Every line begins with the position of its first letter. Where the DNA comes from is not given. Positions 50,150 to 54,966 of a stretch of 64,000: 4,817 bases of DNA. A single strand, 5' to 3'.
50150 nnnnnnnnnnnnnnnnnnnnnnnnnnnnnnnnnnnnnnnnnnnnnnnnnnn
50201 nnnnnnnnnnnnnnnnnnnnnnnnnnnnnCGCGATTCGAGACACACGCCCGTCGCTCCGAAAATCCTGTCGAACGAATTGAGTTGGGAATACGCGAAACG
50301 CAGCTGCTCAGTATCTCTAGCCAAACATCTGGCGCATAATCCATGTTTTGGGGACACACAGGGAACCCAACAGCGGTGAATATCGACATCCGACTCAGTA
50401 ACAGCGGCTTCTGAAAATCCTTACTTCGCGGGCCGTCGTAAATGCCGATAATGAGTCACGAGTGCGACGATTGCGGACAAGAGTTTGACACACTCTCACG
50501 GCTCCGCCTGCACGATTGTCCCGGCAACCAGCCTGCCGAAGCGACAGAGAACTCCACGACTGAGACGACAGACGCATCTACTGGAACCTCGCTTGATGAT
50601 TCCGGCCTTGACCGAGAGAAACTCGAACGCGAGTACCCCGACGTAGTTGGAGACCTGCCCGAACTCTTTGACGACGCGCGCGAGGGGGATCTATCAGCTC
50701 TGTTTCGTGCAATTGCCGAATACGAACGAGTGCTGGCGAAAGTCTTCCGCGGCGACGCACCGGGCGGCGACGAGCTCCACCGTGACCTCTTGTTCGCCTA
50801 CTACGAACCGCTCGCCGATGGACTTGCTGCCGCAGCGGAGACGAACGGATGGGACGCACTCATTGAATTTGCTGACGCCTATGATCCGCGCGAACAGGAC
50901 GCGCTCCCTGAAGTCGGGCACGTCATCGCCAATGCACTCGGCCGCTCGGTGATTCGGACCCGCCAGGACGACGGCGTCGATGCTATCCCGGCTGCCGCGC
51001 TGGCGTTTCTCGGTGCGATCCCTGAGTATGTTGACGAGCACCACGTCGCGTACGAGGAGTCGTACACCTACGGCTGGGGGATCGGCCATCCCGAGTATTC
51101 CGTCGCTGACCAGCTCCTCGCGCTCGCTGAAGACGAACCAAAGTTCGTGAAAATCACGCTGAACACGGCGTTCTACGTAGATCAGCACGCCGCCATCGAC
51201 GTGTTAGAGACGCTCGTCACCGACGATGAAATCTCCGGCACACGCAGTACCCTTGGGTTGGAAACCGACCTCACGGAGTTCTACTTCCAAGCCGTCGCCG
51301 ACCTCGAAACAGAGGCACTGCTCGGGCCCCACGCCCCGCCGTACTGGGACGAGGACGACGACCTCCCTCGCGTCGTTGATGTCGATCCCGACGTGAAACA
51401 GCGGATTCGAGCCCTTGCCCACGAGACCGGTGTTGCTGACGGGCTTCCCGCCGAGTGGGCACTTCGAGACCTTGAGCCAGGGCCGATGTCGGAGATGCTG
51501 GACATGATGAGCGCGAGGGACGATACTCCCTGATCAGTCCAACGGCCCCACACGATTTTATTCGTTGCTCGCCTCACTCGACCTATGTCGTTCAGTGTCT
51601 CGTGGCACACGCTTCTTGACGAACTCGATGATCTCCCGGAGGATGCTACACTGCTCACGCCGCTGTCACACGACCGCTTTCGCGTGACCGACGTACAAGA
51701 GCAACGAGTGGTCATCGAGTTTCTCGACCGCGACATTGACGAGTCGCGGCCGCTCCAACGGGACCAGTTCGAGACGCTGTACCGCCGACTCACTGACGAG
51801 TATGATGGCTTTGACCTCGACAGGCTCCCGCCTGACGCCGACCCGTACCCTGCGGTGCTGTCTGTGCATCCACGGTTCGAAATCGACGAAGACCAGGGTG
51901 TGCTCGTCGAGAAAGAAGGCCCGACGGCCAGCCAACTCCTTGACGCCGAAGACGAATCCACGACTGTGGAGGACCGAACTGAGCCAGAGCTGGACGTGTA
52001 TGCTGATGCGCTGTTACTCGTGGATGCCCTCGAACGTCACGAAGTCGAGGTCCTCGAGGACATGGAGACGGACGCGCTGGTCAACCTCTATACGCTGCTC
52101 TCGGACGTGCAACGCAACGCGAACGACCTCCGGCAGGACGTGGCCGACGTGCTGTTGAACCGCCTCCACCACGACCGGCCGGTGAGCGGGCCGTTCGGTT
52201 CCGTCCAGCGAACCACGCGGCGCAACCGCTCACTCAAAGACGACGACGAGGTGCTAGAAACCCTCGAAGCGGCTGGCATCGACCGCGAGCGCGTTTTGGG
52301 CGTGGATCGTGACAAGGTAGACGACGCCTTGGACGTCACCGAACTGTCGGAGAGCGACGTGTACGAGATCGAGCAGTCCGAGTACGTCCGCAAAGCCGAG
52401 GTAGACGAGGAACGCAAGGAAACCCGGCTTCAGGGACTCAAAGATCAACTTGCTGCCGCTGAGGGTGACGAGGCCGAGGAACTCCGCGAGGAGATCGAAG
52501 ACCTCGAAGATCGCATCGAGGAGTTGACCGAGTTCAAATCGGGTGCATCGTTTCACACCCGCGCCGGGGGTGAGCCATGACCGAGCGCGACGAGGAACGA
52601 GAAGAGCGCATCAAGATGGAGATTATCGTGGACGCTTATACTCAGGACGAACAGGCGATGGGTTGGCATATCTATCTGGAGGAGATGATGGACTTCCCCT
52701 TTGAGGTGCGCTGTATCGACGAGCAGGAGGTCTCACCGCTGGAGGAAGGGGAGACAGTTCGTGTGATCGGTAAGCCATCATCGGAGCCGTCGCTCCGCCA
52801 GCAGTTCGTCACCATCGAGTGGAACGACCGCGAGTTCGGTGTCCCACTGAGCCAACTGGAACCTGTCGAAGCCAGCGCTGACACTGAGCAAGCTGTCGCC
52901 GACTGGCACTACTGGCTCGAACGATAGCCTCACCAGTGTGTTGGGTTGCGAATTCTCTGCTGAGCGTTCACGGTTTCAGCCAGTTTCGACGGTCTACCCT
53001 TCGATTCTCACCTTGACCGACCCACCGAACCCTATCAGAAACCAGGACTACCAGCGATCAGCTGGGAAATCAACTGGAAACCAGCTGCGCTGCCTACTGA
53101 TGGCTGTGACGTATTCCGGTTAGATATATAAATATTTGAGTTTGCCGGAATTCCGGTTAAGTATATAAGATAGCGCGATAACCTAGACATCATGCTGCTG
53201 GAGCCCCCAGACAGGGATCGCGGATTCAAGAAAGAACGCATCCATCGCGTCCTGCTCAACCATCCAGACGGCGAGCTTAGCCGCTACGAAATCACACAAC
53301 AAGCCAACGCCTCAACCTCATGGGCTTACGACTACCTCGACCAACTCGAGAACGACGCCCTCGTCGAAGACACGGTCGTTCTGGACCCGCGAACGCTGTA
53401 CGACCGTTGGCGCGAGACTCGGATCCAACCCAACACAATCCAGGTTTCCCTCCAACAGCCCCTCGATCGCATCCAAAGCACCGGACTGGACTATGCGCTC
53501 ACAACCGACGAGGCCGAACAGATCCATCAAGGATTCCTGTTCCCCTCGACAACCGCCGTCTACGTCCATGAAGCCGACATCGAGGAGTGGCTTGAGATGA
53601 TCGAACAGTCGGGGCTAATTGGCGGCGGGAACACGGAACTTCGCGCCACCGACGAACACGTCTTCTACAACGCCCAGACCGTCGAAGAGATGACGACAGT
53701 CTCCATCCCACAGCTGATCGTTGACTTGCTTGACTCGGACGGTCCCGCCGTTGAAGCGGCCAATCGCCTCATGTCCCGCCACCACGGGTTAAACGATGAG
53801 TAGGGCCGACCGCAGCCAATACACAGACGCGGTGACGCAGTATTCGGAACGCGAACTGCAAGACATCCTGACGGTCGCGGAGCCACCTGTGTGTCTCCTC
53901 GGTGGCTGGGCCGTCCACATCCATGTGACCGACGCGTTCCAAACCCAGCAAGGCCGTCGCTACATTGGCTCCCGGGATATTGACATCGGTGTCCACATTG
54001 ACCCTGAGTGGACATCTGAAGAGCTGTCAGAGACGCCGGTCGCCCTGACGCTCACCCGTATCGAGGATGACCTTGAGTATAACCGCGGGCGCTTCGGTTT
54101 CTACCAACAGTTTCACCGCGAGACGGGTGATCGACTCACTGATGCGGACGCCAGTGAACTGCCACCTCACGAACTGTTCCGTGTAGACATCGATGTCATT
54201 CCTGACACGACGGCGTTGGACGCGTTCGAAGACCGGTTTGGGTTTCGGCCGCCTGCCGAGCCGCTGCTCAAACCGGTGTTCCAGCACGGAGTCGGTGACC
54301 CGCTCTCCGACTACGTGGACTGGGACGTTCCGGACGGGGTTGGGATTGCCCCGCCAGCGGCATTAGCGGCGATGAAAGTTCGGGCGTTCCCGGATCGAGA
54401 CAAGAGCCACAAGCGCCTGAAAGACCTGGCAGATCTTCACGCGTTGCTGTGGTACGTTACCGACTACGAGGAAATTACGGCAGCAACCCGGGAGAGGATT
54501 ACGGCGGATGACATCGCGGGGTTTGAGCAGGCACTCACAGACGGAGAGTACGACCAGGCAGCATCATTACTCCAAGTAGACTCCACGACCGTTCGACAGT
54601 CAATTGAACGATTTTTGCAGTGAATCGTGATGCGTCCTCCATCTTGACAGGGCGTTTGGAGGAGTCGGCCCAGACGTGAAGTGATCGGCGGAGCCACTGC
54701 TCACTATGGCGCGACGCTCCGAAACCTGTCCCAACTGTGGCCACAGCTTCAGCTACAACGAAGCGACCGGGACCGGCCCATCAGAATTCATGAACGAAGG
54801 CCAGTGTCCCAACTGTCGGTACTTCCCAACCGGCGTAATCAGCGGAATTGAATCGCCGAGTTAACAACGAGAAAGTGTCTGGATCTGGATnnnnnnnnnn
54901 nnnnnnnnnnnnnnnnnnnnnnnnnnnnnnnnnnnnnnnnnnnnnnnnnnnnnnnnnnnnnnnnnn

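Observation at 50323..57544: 7.2-kb integrated element inserted in the 3' end of secY, bounded by 15-17-bp direct repeats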

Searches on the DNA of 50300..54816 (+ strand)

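Call 53: search_dna_similar(query=window:50300-54816:+, collection=plasmids, mode=distant, max_rows=12)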
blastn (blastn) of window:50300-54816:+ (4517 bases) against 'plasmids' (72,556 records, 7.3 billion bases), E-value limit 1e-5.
Records with a match: 77; places in all: 109; records where one place covers at least 80% of the query: 0.
Best place of each record, by identity: 60-80% 77.
By first word of the organism name: Haloarcula 13; Halobacterium 10; Natrinema 8; Leptolyngbya 6; Halorubrum 5; Natribaculum 5; Halococcus 5; Halovenus 3; Salinibaculum 3; Natronorubrum 2; and 16 more.
By predicted mobility (MOB-suite, as given by PLSDB): non-mobilizable 77.
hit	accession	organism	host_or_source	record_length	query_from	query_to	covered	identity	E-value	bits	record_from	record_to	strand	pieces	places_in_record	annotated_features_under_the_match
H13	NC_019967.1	Natrinema pellirubrum DSM 15624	-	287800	2814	4167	30%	72.8%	0e+0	741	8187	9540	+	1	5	nucleotidyl transferase AbiEii/AbiGii toxin family protein | hypothetical protein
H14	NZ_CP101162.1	Halorarius halobius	cell culture,salt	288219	2812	4158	30%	68.8%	1e-140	510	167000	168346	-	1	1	nucleotidyl transferase AbiEii/AbiGii toxin family protein | hypothetical protein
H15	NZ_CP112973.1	Halovenus salina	cell cuture,Isla Bacuta saltern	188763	1285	2235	21%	72.9%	2e-150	542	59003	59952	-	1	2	hypothetical protein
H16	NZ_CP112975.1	Halovenus salina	cell cuture,Isla Bacuta saltern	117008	1285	2235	21%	72.6%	1e-147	533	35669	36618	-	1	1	hypothetical protein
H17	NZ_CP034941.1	Halorubrum ezzemoulense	Cell Culture,Hypersaline Lake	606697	1285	2263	22%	70.5%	2e-125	460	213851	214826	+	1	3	hypothetical protein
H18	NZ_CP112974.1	Halovenus salina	cell cuture,Isla Bacuta saltern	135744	1285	2235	21%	72.2%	1e-145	526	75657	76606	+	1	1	hypothetical protein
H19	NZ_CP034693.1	Halorubrum sp. BOL3-1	-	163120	1285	2263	22%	70.1%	6e-119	438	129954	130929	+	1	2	hypothetical protein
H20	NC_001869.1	Halobacterium salinarum NRC-34001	-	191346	1282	2220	21%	73.1%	2e-150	542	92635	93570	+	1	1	hypothetical protein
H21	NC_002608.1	Halobacterium salinarum NRC-34001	-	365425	1282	2220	21%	73.1%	2e-150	542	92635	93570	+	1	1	hypothetical protein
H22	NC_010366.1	Halobacterium salinarum NRC-34001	-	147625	1282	2220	21%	73.1%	2e-150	542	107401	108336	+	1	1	hypothetical protein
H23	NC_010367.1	Halobacterium salinarum NRC-34001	-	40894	1282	2220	21%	73.1%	2e-150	542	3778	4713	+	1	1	hypothetical protein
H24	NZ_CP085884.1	Halobacterium salinarum NRC-34001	Genome,Canadian salted buffalo hide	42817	1282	2220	21%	73.1%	2e-150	542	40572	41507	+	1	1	hypothetical protein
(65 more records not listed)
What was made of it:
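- On AbiE (type IV toxin-antitoxin / abortive infection): Only the gene-pair layout fits (8-nt overlap, conserved as a pair, call 53).
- Cargo genes are typical plasmid genes (call 53).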

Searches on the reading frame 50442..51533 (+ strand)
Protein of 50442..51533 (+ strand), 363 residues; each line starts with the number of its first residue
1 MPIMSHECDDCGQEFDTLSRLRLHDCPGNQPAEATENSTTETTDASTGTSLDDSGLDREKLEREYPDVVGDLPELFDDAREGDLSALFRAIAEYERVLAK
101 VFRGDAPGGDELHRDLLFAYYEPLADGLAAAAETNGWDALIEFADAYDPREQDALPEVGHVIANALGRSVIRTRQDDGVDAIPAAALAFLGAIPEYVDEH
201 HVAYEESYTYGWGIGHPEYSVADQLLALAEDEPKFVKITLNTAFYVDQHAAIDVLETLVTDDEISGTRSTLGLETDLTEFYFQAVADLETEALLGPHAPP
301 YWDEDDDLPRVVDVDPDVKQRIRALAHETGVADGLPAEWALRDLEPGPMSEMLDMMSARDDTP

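Call 7: search_protein_families(library=pfam, proteins=[window:50442-51533:+], max_evalue=0.01)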
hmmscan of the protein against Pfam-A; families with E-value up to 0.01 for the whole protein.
window:50442-51533:+ (363 aa): 1 family
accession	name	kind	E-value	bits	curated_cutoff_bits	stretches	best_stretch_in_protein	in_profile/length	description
PF09723.15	Zn_ribbon_8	-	0.006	17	34.4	0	1-27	1-30/41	Zinc ribbon domain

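Call 8: search_protein_families(library=ncbifam, proteins=[window:50442-51533:+], max_evalue=0.01)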
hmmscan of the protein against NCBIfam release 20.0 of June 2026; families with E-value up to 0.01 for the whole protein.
window:50442-51533:+ (363 aa): 1 family
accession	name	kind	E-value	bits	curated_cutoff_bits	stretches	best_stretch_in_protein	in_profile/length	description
TIGR02605.1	CxxC_CxxC_SSSS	subfamily_domain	0.0037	17.3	31.3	1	1-28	1-31/52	FmdB family zinc ribbon protein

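Call 50: search_protein_families(library=padloc, proteins=[window:50442-51533:+], max_evalue=0.01)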
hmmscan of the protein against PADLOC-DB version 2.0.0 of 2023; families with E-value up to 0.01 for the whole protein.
window:50442-51533:+ (363 aa): 0 families

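Call 51: search_protein_families(library=phrogs, proteins=[window:50442-51533:+], max_evalue=0.01)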
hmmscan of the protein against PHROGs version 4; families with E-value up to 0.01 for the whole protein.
window:50442-51533:+ (363 aa): 0 families

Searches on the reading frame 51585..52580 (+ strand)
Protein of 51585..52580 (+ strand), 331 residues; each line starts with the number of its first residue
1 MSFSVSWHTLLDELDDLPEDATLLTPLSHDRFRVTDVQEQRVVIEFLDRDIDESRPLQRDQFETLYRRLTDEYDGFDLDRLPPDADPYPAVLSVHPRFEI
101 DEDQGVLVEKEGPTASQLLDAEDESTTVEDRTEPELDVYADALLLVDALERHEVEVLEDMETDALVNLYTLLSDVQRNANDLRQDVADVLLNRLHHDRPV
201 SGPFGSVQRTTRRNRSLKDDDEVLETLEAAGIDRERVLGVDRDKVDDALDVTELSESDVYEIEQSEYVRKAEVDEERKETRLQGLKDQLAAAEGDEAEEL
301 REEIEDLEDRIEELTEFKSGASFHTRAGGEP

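Call 7: search_protein_families(library=pfam, proteins=[window:51585-52580:+], max_evalue=0.01)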
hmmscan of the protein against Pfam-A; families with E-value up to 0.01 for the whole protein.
window:51585-52580:+ (331 aa): 1 family
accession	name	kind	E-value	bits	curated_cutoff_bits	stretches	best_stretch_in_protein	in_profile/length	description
PF10926.14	DUF2800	-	0.0071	16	21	0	149-237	242-323/368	Protein of unknown function (DUF2800)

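Call 8: search_protein_families(library=ncbifam, proteins=[window:51585-52580:+], max_evalue=0.01)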
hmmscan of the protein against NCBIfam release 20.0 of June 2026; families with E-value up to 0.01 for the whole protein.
window:51585-52580:+ (331 aa): 0 families

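Call 50: search_protein_families(library=padloc, proteins=[window:51585-52580:+], max_evalue=0.01)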
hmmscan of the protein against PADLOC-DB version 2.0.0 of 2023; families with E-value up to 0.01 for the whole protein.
window:51585-52580:+ (331 aa): 1 family
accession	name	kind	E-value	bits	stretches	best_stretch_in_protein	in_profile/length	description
PDLC03976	PD-Lambda-1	-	0.0091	12.9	0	262-321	288-347/491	-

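Call 51: search_protein_families(library=phrogs, proteins=[window:51585-52580:+], max_evalue=0.01)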
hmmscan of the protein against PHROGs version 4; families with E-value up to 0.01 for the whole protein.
window:51585-52580:+ (331 aa): 1 family
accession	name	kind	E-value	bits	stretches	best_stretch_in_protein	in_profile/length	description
phrog_35116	-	unknown function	5.1e-177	589.3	1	1-322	1-323/326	-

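Call 52: search_dna_similar(query=window:51585-52580:+, collection=phages, mode=protein, max_rows=10)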
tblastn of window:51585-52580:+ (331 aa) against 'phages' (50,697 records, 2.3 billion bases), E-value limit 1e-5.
No match.

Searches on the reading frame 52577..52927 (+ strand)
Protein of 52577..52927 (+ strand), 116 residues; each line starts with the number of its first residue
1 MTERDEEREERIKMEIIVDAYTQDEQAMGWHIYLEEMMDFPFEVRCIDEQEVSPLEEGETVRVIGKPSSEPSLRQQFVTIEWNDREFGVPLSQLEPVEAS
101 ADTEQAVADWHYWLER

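Call 7: search_protein_families(library=pfam, proteins=[window:52577-52927:+], max_evalue=0.01)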
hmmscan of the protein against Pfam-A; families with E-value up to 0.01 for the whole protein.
window:52577-52927:+ (116 aa): 1 family
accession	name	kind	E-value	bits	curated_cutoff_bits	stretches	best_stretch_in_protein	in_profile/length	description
PF11535.13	Calci_bind_CcbP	-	1e-36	126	21.5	1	10-114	1-105/105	Calcium binding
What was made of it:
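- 52577..52927 (+): Cargo: 116-aa CcbP-like calcium-binding protein. call 7 (PF11535, 1e-36, full length)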

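Call 8: search_protein_families(library=ncbifam, proteins=[window:52577-52927:+], max_evalue=0.01)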
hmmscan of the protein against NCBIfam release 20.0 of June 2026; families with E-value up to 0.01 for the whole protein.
window:52577-52927:+ (116 aa): 0 families

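Call 50: search_protein_families(library=padloc, proteins=[window:52577-52927:+], max_evalue=0.01)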
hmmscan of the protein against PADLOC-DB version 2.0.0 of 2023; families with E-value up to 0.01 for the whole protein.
window:52577-52927:+ (116 aa): 0 families

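Call 51: search_protein_families(library=phrogs, proteins=[window:52577-52927:+], max_evalue=0.01)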
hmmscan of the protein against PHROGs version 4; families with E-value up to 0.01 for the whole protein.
window:52577-52927:+ (116 aa): 0 families

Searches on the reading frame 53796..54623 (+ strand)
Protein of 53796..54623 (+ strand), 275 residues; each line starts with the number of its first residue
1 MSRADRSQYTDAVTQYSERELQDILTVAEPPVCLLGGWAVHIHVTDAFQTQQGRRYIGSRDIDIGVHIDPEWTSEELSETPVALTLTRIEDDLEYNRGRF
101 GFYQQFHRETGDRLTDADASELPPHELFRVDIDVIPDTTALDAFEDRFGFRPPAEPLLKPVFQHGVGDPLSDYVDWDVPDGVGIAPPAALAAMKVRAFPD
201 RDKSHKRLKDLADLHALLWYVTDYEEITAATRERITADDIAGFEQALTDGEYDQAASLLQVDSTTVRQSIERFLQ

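Call 7: search_protein_families(library=pfam, proteins=[window:53796-54623:+], max_evalue=0.01)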
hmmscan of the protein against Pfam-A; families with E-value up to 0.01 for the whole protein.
window:53796-54623:+ (275 aa): 1 family
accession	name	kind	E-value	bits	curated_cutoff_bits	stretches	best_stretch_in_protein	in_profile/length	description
PF08843.17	AbiEii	-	0.0002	21.8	22.5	1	59-237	34-188/238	Nucleotidyl transferase AbiEii toxin, Type IV TA system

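Call 8: search_protein_families(library=ncbifam, proteins=[window:53796-54623:+], max_evalue=0.01)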
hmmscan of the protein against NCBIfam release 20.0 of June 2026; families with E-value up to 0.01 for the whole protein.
window:53796-54623:+ (275 aa): 0 families

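Call 50: search_protein_families(library=padloc, proteins=[window:53796-54623:+], max_evalue=0.01)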
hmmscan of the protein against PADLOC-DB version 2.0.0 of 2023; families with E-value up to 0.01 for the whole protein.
window:53796-54623:+ (275 aa): 2 families
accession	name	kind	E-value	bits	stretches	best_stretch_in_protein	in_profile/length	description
PDLC02291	AbiEii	-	0.0072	13.7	0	59-237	74-220/310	AbiEii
PDLC02307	AbiEii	-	0.0095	13.7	0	179-263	110-185/219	AbiEii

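Call 51: search_protein_families(library=phrogs, proteins=[window:53796-54623:+], max_evalue=0.01)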
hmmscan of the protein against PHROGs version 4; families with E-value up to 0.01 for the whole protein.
window:53796-54623:+ (275 aa): 0 families
